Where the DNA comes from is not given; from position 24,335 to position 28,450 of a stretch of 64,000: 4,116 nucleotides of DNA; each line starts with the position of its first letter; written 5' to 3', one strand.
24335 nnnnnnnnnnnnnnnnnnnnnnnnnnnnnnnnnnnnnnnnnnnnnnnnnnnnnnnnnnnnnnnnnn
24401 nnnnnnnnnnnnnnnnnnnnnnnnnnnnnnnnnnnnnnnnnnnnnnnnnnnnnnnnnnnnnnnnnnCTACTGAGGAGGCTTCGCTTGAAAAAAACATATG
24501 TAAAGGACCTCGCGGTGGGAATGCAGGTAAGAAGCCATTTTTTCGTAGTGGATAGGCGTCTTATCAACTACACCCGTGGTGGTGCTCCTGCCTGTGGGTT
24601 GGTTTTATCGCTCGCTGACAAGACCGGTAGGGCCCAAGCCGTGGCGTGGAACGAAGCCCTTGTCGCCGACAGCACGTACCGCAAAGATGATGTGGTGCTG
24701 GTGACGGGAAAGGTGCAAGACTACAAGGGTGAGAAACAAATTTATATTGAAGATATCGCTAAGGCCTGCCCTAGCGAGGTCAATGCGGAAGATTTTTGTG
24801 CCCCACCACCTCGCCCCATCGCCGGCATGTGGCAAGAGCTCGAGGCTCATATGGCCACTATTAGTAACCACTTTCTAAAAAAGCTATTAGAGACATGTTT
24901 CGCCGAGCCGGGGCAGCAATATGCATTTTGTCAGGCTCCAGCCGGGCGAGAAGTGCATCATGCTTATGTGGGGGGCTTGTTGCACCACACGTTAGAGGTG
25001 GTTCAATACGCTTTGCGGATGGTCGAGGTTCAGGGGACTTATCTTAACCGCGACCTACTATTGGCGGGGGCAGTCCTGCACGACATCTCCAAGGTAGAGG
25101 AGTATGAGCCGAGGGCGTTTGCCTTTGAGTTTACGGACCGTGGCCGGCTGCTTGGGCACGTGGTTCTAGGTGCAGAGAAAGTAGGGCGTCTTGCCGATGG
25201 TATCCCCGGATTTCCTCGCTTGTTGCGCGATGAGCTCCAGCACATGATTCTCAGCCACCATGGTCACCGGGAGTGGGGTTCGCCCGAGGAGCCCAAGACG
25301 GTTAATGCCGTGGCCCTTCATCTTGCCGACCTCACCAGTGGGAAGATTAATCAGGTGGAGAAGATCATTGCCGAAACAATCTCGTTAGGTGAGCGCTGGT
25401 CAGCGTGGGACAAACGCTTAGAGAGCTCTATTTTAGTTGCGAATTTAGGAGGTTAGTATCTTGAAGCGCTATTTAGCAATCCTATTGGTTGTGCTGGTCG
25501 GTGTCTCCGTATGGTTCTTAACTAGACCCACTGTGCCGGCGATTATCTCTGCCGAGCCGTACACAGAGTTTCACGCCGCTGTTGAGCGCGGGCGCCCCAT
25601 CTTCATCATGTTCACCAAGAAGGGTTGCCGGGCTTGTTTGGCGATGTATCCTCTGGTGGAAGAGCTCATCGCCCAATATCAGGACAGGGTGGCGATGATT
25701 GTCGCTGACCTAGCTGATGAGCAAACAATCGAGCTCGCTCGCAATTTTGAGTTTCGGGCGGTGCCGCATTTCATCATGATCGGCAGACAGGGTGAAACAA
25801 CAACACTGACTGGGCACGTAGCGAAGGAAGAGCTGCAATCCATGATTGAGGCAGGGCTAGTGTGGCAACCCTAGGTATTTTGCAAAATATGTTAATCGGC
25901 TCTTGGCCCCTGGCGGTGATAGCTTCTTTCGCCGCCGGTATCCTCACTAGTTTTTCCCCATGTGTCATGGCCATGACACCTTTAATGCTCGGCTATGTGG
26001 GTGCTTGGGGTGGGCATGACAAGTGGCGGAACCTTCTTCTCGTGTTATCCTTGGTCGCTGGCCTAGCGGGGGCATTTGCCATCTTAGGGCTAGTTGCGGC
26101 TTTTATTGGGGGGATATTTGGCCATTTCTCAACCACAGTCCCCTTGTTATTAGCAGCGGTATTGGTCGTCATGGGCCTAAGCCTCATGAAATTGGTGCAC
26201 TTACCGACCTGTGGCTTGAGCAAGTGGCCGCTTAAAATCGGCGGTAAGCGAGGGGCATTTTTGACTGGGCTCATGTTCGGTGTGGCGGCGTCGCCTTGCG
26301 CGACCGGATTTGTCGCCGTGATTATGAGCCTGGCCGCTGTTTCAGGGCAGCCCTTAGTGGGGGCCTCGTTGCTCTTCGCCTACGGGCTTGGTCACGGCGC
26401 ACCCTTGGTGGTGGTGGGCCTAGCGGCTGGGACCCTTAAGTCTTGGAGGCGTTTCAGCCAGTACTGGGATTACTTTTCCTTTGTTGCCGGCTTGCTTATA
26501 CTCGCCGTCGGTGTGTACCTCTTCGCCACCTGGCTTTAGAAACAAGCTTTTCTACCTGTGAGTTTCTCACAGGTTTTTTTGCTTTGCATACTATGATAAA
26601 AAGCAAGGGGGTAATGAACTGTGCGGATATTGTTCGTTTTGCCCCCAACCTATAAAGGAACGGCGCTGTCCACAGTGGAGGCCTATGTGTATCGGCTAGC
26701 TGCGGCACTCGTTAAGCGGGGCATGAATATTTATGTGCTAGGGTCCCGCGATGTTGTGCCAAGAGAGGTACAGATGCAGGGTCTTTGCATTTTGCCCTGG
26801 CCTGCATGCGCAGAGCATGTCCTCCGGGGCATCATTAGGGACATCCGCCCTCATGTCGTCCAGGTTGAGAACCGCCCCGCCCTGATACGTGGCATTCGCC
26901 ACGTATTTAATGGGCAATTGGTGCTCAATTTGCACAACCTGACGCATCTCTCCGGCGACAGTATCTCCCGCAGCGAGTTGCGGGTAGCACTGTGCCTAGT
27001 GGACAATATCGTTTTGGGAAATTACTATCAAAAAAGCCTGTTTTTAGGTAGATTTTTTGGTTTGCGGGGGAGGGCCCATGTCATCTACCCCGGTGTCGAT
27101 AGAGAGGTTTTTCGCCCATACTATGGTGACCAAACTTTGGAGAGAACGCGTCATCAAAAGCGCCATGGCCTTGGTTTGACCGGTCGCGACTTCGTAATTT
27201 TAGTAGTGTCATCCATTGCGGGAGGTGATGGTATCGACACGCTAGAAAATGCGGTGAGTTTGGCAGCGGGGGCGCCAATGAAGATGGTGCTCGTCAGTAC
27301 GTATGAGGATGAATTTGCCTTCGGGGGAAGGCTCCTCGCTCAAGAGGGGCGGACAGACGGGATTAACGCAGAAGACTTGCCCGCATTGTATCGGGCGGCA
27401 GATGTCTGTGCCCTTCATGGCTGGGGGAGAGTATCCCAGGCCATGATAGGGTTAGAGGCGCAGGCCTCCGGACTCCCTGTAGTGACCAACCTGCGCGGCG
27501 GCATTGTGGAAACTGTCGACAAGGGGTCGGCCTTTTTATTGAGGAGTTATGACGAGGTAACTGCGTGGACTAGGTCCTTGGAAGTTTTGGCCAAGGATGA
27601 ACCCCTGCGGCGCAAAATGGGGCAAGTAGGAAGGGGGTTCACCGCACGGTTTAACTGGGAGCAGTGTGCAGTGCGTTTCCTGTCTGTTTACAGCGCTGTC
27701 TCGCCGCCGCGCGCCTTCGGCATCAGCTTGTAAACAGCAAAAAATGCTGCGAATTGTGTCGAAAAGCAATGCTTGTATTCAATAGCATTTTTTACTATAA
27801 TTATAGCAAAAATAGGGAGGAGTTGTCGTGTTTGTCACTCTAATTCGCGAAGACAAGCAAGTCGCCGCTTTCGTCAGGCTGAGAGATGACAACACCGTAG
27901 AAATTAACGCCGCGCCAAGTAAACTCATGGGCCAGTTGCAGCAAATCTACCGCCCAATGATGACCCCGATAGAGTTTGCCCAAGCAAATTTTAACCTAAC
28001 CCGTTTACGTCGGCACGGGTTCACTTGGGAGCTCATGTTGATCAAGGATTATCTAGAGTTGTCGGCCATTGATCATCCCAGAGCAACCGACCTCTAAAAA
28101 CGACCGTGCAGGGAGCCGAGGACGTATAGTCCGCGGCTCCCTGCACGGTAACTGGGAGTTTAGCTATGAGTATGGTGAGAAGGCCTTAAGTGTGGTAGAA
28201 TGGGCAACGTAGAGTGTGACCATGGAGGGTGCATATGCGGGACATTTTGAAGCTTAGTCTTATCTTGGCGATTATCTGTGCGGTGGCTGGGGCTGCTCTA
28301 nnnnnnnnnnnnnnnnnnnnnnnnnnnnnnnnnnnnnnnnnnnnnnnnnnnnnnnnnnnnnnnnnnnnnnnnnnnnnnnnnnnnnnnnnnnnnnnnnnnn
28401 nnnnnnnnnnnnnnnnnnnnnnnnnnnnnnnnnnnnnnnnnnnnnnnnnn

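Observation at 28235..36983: Candidate new membrane complex: Mrp-type ion-translocating module bracketed by a double-FMN RnfG-like protein and a NusG-II protein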

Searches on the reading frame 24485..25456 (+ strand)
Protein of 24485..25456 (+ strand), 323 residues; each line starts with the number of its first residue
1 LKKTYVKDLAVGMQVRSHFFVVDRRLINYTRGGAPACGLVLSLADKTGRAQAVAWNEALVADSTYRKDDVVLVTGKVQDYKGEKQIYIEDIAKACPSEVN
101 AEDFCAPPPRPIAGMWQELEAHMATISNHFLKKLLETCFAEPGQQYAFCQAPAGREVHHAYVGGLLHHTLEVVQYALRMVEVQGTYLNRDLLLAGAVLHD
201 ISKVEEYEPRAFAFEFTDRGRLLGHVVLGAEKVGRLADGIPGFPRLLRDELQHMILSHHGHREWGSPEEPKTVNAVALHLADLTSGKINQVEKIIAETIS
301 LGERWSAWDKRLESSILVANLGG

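Call 4: search_protein_families(library=pfam, proteins=[window:24485-25456:+], max_evalue=0.01)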
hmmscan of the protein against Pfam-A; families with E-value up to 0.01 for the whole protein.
window:24485-25456:+ (323 aa): 3 families
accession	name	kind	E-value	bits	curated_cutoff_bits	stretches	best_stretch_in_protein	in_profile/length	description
PF01966.28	HD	-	1.2e-13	51.8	22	1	166-284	2-113/116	HD domain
PF01336.31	tRNA_anti-codon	-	4.7e-09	36.5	27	1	40-91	19-72/75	OB-fold nucleic acid binding domain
PF07514.17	TraI_2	-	1.2e-06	28.2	23.9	1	150-181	51-82/324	Putative helicase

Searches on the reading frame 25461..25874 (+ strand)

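Call 4: search_protein_families(library=pfam, proteins=[window:25461-25874:+], max_evalue=0.01)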
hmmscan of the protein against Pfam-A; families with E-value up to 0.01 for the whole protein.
window:25461-25874:+ (137 aa): 6 families
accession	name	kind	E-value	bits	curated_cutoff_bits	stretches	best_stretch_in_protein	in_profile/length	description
PF00085.26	Thioredoxin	-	4.5e-10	39.9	23.5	1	35-130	8-102/103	Thioredoxin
PF13098.12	Thioredoxin_2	-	2.5e-06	28.2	27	1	41-128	2-103/104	Thioredoxin-like domain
PF13905.12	Thioredoxin_8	-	0.00055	20.7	27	0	44-81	1-40/94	Thioredoxin-like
PF13899.12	Thioredoxin_7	-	0.0021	18.6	27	1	38-107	11-81/83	Thioredoxin-like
PF13728.12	TraF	-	0.0022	18.3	23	1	48-129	133-223/224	F plasmid transfer operon protein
PF13192.12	Thioredoxin_3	-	0.0032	17.9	24.8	1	53-128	7-74/76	Thioredoxin domain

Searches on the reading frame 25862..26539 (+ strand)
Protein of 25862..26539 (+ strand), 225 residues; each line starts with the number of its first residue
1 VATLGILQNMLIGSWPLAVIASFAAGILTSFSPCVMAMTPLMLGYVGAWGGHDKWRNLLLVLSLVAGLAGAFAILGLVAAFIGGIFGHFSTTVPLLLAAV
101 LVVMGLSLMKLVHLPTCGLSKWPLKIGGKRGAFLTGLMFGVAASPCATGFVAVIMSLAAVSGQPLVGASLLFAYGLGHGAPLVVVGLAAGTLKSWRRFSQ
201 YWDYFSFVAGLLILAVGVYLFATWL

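Call 4: search_protein_families(library=pfam, proteins=[window:25862-26539:+], max_evalue=0.01)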
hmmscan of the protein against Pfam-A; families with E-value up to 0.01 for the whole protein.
window:25862-26539:+ (225 aa): 2 families
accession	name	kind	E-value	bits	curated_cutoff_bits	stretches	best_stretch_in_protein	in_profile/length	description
PF02683.22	DsbD_TM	-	2.6e-21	76.4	27.1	1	17-222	3-216/219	Cytochrome C biogenesis protein transmembrane domain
PF13386.12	DsbD_2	-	3.4e-11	43.9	24.9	1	23-218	3-198/199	Cytochrome C biogenesis protein transmembrane region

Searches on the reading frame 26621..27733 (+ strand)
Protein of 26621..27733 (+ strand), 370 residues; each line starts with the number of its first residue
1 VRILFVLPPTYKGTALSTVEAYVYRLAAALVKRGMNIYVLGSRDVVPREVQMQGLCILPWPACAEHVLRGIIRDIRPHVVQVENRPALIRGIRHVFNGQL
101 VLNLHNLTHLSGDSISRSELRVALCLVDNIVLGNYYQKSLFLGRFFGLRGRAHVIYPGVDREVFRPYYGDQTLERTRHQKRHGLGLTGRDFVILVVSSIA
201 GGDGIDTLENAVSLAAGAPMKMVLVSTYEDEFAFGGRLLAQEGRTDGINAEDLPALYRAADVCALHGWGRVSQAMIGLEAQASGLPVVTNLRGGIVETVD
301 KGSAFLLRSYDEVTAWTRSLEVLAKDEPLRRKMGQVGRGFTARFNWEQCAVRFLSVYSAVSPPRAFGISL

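Call 4: search_protein_families(library=pfam, proteins=[window:26621-27733:+], max_evalue=0.01)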
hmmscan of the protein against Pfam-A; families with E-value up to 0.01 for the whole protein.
window:26621-27733:+ (370 aa): 4 families
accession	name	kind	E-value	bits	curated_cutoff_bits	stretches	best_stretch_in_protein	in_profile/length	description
PF13692.12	Glyco_trans_1_4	-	8.8e-10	39.4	27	1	192-326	3-142/142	Glycosyl transferases group 1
PF00534.26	Glycos_transf_1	-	9.1e-10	38.8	26.4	1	247-338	80-170/172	Glycosyl transferases group 1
PF13439.12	Glyco_transf_4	-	4.7e-08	33.7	28.5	1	19-162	4-169/170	Glycosyltransferase Family 4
PF13579.12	Glyco_trans_4_4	-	0.0003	21.6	29.7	0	19-87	3-81/158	Glycosyl transferase 4-like domain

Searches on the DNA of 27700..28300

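Call 64: search_rna_families(source=window, start=27700, end=28300, threshold=evalue, max_evalue=1)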
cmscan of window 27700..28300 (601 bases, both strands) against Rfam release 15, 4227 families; matches with E-value up to 1: 2.
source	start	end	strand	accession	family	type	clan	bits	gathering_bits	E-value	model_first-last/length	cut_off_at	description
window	28085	28148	+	RF00243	traJ_5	Cis-reg;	CL00016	22.6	50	0.33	23-72/109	no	traJ 5' UTR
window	28103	28149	+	RF03699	mir-729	Gene; miRNA;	-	19.9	61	0.37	1-87/87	no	mir-729 microRNA precursor family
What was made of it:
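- Tried and rejected: No Rfam match reached significance in 27700-28300 (call 64).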
